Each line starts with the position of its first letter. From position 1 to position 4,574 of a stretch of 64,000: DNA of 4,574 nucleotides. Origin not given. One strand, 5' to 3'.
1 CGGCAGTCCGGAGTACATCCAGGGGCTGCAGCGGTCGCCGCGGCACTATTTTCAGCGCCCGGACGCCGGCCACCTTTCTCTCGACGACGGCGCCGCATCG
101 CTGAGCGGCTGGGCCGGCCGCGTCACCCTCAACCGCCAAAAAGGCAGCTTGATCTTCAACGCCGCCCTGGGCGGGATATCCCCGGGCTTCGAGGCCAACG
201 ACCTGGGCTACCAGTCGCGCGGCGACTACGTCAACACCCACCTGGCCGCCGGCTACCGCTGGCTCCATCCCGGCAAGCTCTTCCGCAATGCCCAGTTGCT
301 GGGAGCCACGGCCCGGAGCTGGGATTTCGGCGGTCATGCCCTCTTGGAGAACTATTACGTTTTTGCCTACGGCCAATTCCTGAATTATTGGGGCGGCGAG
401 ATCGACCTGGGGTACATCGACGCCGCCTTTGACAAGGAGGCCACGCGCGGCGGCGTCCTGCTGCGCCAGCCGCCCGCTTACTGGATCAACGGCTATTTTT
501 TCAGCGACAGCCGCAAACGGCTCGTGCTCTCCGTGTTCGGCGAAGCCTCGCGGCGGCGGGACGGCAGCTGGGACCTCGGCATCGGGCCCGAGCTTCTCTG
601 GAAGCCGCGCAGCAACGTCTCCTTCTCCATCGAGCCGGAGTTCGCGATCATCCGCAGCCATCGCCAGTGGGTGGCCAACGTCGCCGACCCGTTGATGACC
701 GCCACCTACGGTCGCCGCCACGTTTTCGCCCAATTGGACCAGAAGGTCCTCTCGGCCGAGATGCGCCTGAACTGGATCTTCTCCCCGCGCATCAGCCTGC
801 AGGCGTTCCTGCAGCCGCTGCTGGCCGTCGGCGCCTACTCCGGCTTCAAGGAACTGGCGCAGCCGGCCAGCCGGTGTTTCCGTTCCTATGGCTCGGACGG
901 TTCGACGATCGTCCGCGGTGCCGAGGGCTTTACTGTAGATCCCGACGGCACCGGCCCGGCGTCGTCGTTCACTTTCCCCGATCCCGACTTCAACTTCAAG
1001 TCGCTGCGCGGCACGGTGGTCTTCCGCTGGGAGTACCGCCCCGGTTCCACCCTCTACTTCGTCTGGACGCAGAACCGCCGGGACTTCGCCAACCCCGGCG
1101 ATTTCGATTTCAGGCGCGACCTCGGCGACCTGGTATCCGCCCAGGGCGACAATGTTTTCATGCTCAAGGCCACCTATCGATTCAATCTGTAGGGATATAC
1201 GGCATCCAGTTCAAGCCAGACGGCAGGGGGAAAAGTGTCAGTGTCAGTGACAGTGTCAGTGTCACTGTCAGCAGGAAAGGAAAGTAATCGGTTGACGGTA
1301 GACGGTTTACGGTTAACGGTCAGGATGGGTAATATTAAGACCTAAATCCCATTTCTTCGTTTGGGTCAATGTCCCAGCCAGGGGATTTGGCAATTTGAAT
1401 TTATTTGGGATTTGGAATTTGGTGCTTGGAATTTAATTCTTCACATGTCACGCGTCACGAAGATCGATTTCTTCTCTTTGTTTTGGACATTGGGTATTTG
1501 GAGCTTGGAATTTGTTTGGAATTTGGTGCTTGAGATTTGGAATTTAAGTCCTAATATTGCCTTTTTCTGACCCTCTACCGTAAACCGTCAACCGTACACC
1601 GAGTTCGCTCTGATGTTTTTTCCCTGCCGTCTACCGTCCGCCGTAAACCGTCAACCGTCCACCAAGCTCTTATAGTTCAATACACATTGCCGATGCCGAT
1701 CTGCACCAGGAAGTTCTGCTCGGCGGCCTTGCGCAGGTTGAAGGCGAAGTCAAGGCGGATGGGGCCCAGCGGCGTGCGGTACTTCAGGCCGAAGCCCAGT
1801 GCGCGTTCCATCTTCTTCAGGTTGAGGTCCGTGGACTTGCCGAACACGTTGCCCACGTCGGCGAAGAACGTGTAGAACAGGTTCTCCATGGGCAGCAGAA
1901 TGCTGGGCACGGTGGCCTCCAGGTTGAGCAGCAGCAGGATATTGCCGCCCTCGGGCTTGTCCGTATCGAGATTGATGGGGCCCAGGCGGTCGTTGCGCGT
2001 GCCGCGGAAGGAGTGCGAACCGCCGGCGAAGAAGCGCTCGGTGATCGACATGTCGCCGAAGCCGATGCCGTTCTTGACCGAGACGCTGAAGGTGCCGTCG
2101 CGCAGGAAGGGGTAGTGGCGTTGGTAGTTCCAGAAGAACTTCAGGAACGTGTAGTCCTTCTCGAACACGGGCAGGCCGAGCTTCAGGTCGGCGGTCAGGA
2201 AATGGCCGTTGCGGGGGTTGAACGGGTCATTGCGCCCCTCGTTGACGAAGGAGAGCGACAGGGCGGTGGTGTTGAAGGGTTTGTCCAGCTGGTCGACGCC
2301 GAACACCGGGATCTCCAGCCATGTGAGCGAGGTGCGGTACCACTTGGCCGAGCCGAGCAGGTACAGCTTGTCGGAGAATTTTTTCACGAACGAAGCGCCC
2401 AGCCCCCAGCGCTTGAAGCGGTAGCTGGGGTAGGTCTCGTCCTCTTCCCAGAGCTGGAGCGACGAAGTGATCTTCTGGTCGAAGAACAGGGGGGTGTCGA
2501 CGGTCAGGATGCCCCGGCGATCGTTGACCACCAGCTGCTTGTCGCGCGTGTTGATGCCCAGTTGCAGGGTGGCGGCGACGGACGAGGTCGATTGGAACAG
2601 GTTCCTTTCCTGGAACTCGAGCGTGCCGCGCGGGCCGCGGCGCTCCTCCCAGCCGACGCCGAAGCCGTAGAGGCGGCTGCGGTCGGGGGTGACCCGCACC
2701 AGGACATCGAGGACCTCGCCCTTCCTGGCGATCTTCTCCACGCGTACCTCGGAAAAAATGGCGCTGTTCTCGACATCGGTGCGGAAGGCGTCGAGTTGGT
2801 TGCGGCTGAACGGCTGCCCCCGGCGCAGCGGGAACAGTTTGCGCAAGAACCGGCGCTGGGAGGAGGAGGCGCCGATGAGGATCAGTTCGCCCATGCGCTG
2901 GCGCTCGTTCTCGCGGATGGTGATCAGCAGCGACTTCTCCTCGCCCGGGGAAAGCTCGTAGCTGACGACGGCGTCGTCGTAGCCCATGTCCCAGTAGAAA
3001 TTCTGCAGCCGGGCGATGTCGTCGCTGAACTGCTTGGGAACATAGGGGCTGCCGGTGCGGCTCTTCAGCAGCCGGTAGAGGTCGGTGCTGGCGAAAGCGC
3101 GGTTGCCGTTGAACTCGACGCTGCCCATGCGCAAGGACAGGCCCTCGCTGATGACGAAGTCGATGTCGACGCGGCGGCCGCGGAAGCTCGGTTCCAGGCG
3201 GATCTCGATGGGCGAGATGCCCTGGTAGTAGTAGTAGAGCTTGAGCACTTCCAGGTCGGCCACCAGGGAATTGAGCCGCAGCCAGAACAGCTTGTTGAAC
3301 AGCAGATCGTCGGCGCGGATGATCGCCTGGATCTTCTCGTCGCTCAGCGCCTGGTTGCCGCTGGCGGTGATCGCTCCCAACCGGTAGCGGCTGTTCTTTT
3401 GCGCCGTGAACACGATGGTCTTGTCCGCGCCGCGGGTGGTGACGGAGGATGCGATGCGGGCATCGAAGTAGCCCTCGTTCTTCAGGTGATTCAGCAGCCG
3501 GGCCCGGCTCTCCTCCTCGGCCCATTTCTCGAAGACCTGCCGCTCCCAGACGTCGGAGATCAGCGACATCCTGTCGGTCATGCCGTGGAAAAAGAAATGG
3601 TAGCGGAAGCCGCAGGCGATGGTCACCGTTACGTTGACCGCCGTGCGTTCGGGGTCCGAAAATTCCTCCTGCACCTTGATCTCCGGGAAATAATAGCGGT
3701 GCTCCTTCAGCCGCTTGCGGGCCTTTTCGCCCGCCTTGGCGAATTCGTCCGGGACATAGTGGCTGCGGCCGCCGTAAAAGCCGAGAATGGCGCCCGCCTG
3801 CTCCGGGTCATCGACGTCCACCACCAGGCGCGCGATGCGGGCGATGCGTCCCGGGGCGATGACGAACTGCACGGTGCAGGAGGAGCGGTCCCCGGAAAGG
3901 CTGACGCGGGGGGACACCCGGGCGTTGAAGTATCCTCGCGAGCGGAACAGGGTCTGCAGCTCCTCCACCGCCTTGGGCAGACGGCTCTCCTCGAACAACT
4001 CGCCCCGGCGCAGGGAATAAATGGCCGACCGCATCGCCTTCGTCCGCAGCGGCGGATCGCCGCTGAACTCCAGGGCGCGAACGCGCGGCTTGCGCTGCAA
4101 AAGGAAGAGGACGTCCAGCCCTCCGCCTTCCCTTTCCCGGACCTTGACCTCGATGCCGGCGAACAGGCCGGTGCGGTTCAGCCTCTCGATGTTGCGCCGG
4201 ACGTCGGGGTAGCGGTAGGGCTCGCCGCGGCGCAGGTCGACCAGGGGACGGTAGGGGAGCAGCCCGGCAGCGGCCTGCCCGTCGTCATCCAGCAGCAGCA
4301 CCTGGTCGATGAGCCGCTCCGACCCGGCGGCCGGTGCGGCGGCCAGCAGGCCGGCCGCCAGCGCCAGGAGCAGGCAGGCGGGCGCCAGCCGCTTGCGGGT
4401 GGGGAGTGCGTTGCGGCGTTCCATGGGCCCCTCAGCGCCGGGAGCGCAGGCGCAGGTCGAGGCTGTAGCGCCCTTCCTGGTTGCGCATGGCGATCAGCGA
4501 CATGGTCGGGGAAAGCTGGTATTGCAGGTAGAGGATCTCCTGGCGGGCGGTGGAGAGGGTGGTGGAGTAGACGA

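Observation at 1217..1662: Mosaic intergenic element built from 6- and 7-nt periodic arrays, folding as a ~450-bp nested inverted repeat (copy A)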

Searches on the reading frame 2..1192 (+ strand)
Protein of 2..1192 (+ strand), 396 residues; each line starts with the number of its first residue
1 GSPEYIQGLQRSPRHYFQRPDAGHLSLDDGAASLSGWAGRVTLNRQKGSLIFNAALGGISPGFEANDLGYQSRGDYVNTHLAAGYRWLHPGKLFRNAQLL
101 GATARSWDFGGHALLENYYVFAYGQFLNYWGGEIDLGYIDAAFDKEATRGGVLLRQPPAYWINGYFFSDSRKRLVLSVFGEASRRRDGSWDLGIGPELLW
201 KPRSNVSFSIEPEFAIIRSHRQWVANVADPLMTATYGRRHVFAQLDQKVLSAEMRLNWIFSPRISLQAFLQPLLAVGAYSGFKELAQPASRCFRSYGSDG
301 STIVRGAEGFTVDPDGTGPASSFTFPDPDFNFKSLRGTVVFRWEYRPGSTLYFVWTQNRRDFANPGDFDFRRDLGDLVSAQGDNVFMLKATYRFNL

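Call 19: search_protein_families(library=pfam, proteins=[window:2-1192:+])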
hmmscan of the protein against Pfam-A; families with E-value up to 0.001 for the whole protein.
window:2-1192:+ (396 aa): 1 family
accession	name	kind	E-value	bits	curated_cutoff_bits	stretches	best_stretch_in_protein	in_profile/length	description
PF19313.5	DUF5916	-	2.7e-19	69.8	22.6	1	32-392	233-561/572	Domain of unknown function (DUF5916)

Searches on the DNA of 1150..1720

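Call 79: search_rna_families(source=window, start=1150, end=1720, threshold=evalue, max_evalue=1)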
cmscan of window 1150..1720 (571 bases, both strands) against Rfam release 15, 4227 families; matches with E-value up to 1: 0.
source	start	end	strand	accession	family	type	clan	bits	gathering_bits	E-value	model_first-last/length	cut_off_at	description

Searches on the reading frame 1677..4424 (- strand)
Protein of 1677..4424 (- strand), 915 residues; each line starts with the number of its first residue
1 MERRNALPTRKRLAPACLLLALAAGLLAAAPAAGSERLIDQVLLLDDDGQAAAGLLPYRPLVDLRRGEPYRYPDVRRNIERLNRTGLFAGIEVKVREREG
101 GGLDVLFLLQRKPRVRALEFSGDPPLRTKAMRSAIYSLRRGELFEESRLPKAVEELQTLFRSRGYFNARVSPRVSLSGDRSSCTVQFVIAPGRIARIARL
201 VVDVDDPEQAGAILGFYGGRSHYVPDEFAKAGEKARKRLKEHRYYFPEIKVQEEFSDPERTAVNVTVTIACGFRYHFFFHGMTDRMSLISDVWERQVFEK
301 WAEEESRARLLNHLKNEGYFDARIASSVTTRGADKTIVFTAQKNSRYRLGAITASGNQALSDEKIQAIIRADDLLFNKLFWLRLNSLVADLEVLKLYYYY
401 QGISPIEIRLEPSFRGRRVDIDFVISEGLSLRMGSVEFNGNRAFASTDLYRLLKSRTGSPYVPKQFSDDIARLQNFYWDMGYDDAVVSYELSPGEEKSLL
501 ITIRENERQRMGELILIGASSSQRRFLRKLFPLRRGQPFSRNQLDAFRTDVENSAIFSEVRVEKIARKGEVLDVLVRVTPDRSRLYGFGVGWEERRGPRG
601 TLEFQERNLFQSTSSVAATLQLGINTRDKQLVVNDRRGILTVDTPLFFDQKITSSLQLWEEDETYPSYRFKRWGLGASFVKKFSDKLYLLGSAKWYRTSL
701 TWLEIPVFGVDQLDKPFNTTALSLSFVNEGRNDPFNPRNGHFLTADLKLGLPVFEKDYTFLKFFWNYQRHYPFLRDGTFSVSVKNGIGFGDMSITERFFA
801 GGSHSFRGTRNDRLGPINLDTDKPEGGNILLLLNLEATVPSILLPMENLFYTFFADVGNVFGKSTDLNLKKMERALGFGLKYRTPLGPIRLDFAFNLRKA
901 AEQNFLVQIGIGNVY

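Call 19: search_protein_families(library=pfam, proteins=[window:1677-4424:-])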
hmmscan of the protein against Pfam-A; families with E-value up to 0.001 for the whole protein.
window:1677-4424:- (915 aa): 4 families
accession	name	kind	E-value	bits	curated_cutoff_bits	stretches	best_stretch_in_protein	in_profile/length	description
PF07244.20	POTRA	-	8.8e-45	151.8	21.3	2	433-505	3-78/79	Surface antigen variable number repeat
PF01103.29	Omp85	-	6.6e-34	118.3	24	1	636-911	20-321/325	Omp85 superfamily domain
PF25282.1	POTRA1_3_Toc75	-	0.00015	22.3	27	0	61-106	47-94/99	Toc75-like, POTRA domain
PF08479.16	POTRA_2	-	0.00043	20.5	24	0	435-483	5-53/76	POTRA domain, ShlB-type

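Call 81: find_encoding_contigs(protein=window:1677-4424:-, flank=2500, max_places=6)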
Protein window:1677-4424:- (915 aa): 5 contigs read that carry it; 3 places shown.
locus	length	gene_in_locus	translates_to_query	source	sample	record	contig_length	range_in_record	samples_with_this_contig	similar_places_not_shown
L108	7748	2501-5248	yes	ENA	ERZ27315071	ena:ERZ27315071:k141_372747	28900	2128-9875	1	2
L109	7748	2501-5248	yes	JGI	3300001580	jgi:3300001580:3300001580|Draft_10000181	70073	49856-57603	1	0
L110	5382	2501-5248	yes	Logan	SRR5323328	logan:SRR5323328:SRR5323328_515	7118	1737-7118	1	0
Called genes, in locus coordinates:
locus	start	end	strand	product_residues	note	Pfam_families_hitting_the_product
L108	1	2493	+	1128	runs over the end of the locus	PF04357:TamB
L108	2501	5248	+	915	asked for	PF07244:POTRA, PF01103:Omp85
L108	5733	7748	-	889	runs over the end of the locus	PF19313:DUF5916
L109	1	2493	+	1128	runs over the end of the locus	PF04357:TamB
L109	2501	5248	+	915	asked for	PF07244:POTRA, PF01103:Omp85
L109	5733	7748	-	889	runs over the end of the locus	PF19313:DUF5916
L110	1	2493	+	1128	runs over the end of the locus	PF04357:TamB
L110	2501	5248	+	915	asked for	PF07244:POTRA, PF01103:Omp85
